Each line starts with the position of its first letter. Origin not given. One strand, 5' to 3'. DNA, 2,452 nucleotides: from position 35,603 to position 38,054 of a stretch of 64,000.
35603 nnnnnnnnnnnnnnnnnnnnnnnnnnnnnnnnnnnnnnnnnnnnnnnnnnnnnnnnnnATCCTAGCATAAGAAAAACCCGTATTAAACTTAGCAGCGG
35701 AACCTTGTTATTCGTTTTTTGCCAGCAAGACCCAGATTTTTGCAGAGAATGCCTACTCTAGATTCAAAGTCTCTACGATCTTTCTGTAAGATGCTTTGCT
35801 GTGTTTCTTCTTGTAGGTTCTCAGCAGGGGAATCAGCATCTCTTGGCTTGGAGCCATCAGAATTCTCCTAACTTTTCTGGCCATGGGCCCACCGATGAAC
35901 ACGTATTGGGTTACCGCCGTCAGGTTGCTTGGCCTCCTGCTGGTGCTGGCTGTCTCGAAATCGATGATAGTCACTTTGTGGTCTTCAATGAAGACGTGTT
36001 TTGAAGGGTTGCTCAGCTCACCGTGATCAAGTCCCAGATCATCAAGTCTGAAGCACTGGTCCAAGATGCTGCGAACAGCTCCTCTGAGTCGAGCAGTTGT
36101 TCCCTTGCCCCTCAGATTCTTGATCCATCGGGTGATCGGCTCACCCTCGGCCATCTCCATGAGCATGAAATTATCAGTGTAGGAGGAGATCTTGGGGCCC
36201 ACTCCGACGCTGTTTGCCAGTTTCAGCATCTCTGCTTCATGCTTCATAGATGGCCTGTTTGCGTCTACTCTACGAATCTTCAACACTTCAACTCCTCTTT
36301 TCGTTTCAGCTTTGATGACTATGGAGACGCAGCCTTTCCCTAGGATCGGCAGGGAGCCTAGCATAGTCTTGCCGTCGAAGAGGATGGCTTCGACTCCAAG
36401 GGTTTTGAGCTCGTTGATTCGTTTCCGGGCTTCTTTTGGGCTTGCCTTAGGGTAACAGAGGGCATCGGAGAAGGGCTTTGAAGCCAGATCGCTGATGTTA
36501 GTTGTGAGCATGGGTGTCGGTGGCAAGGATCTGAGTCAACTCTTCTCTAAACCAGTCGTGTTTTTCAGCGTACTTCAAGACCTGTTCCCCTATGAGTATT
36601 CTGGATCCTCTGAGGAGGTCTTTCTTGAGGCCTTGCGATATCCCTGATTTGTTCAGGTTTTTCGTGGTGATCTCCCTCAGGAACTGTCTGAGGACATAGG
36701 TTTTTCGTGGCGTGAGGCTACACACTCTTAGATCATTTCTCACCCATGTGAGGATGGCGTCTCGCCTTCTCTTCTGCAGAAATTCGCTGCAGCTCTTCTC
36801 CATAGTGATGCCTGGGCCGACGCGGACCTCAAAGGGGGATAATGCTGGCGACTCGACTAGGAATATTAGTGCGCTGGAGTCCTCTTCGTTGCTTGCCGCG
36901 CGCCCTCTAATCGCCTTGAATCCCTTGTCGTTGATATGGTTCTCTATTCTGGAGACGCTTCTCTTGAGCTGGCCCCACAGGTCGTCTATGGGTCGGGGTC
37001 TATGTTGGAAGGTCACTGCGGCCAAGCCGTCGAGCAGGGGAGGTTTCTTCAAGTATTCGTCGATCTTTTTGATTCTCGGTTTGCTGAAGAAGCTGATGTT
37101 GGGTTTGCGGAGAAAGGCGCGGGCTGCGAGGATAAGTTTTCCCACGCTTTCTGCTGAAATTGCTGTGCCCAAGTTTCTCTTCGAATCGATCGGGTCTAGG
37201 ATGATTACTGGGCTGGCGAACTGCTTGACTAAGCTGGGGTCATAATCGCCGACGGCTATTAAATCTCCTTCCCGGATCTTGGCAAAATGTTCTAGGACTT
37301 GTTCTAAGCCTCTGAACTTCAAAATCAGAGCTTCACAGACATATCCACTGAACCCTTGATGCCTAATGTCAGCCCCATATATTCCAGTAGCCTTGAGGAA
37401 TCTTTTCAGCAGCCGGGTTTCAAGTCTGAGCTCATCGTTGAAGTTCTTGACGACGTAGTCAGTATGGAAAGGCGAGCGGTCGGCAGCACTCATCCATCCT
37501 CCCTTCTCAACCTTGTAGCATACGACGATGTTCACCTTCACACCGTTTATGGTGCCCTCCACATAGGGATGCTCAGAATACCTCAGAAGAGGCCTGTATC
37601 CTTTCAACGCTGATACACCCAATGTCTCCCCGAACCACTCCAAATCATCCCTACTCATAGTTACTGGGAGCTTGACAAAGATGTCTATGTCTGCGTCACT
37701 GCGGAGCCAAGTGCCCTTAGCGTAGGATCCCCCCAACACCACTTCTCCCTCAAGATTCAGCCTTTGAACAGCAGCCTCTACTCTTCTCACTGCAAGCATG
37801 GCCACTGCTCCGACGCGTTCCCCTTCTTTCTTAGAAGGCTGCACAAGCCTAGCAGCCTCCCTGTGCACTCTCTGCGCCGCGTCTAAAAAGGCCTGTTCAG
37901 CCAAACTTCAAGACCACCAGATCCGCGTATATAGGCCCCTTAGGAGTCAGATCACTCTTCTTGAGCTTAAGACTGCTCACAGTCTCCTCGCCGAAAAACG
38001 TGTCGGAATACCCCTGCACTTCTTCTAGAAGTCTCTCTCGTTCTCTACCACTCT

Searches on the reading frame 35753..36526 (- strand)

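Call 10: search_protein_families(library=pfam, max_evalue=0.1, proteins=[window:35753-36526:-])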
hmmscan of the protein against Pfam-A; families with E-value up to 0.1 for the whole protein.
window:35753-36526:- (257 aa): 1 family
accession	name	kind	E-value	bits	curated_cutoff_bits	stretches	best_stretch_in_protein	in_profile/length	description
PF01163.29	RIO1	-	0.0028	17.7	22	1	89-201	50-159/187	RIO domain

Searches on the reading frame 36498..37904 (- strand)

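Call 10: search_protein_families(library=pfam, max_evalue=0.1, proteins=[window:36498-37904:-])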
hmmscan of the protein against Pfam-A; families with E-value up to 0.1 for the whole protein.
window:36498-37904:- (468 aa): 3 families
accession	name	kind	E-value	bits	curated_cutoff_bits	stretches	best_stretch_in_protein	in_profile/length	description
PF09249.16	tRNA_NucTransf2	-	7.2e-34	116.9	27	1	162-273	2-112/113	tRNA nucleotidyltransferase, second domain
PF01909.29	NTP_transf_2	-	2e-13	51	21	1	40-137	2-80/93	Nucleotidyltransferase domain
PF21133.2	CAA_C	-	9e-13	48.5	22.2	1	295-416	6-123/144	CCA-adding enzyme, C-terminal domain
